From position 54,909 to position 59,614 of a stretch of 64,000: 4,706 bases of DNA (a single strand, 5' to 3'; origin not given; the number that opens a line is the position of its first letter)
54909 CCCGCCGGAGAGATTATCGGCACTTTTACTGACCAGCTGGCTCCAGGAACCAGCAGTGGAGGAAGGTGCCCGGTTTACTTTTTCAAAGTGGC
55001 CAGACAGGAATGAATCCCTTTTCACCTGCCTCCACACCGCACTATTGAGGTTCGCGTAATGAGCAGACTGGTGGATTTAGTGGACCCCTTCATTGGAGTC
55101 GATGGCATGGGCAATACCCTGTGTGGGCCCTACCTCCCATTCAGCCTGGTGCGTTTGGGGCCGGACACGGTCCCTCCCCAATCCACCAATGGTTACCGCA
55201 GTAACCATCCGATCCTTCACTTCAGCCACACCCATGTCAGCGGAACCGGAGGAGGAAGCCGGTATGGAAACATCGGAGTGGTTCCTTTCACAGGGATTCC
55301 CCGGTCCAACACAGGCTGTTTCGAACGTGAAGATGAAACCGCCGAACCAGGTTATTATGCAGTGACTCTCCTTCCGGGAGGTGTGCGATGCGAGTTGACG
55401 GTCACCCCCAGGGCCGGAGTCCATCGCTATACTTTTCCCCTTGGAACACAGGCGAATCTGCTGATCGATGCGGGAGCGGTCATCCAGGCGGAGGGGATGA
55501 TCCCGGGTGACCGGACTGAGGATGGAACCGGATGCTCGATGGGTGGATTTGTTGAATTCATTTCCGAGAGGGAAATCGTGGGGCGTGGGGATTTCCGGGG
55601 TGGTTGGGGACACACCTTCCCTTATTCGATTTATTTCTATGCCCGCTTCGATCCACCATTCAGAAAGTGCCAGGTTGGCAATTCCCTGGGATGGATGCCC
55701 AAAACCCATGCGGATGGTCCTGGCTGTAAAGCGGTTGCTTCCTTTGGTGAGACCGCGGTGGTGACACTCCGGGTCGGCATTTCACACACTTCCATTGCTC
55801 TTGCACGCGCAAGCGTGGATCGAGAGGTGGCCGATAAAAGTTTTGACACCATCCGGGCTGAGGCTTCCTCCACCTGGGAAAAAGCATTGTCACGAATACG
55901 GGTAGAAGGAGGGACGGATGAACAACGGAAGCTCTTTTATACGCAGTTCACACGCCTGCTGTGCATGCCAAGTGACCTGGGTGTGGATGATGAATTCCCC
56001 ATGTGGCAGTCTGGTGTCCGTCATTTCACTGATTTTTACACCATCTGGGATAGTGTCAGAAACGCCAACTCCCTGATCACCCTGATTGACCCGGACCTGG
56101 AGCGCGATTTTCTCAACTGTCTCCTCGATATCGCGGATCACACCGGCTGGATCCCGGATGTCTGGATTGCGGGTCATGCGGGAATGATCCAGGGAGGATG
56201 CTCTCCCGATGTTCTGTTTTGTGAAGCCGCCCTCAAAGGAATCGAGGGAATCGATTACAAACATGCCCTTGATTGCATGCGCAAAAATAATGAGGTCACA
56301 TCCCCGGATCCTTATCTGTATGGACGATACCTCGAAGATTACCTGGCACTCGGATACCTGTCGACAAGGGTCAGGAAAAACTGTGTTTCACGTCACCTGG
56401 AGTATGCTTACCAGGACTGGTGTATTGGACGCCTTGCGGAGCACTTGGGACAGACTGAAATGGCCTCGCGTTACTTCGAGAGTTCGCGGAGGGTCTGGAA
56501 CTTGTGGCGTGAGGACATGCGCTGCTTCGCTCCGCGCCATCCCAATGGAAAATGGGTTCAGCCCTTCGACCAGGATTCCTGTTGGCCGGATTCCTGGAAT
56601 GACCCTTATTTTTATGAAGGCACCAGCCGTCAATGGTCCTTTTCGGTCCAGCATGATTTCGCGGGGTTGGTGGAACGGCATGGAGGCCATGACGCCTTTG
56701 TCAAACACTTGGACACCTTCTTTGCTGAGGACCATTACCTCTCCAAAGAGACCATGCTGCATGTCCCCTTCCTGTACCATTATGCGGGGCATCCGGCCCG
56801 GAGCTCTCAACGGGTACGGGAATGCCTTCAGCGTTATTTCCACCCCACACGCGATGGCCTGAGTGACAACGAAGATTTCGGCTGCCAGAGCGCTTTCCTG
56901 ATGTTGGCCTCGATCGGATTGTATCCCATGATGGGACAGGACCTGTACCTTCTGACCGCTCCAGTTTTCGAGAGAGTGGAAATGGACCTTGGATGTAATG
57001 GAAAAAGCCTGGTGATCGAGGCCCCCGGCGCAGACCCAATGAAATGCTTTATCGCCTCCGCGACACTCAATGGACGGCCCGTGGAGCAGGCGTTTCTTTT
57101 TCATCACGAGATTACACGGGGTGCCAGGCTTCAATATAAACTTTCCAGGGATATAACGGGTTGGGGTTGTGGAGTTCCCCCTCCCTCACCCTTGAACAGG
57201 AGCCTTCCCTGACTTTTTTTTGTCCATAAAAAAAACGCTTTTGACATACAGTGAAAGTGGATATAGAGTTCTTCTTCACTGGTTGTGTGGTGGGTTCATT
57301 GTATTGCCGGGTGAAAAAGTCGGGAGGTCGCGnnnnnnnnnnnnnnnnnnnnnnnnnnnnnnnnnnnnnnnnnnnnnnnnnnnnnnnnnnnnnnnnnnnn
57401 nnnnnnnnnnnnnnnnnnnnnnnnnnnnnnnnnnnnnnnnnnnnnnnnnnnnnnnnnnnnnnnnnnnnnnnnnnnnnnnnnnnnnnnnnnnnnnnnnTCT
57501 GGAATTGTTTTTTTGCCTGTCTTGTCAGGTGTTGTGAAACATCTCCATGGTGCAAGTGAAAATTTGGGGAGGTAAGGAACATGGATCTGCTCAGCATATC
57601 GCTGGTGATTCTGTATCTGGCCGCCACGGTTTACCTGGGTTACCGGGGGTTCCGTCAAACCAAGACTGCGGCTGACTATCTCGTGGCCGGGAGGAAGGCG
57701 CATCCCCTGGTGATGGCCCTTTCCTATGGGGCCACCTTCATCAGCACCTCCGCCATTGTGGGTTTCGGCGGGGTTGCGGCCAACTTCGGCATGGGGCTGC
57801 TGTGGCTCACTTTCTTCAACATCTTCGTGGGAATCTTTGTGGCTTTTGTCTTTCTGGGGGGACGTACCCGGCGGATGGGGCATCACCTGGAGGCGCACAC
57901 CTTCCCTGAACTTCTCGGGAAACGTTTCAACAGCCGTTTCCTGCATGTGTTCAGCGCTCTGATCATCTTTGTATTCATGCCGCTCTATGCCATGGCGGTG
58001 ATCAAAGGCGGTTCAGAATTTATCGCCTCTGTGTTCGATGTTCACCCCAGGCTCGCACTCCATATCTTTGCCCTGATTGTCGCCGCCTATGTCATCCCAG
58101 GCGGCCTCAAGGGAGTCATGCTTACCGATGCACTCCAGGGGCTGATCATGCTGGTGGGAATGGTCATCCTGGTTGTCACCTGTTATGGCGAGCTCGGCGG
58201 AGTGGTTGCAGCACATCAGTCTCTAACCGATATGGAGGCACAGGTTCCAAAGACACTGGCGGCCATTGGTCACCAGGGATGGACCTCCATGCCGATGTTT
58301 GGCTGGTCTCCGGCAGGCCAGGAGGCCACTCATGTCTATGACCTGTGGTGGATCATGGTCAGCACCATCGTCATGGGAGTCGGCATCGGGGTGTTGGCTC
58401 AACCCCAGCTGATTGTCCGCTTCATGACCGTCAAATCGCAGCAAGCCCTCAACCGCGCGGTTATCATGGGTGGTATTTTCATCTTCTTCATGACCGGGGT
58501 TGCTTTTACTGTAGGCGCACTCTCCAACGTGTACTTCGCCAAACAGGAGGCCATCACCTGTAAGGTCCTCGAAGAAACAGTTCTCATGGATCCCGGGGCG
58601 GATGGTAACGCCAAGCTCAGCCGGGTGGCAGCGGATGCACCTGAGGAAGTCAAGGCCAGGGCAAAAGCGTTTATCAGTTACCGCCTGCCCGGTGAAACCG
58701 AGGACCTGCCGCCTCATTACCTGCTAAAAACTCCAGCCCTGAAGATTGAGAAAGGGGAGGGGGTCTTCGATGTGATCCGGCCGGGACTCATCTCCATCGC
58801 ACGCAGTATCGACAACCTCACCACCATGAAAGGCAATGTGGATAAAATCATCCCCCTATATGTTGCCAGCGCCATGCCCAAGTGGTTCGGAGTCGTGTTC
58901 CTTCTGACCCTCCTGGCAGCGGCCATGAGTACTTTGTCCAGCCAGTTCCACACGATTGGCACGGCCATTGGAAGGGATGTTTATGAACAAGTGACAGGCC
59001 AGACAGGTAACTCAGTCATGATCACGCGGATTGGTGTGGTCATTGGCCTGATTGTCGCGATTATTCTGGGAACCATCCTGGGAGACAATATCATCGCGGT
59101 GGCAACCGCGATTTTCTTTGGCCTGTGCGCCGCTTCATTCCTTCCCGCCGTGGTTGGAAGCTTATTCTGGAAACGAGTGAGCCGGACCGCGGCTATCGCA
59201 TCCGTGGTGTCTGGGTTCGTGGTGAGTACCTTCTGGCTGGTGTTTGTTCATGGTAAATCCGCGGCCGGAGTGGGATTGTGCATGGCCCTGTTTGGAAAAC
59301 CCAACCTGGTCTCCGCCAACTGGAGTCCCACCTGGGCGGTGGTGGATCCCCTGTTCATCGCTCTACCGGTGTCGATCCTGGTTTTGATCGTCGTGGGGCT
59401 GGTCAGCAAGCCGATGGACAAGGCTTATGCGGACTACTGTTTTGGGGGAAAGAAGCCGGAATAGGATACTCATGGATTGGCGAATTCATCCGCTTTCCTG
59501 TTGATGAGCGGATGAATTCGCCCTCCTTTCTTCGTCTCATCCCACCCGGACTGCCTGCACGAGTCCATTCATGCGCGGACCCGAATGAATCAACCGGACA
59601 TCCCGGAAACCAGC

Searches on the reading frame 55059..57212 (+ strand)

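Call 62: search_protein_families(library=pfam, proteins=[window:55059-57212:+], max_evalue=0.00001)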
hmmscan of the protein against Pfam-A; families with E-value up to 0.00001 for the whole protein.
window:55059-57212:+ (717 aa): 2 families
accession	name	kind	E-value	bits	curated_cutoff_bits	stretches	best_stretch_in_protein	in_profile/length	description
PF07971.18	Glyco_hydro_92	-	3.6e-119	399.2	24.6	1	249-696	2-463/464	Glycosyl hydrolase family 92 catalytic domain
PF17678.7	Glyco_hydro_92N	-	1e-51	176.5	34.5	1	7-242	1-236/236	Glycosyl hydrolase family 92 N-terminal domain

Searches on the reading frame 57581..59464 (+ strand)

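Call 62: search_protein_families(library=pfam, proteins=[window:57581-59464:+], max_evalue=0.00001)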
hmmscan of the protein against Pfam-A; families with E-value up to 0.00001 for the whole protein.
window:57581-59464:+ (627 aa): 1 family
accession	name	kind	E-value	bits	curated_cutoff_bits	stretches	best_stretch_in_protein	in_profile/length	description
PF00474.23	SSF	-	3.9e-48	164.8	22.8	2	33-318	1-264/406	Sodium:solute symporter family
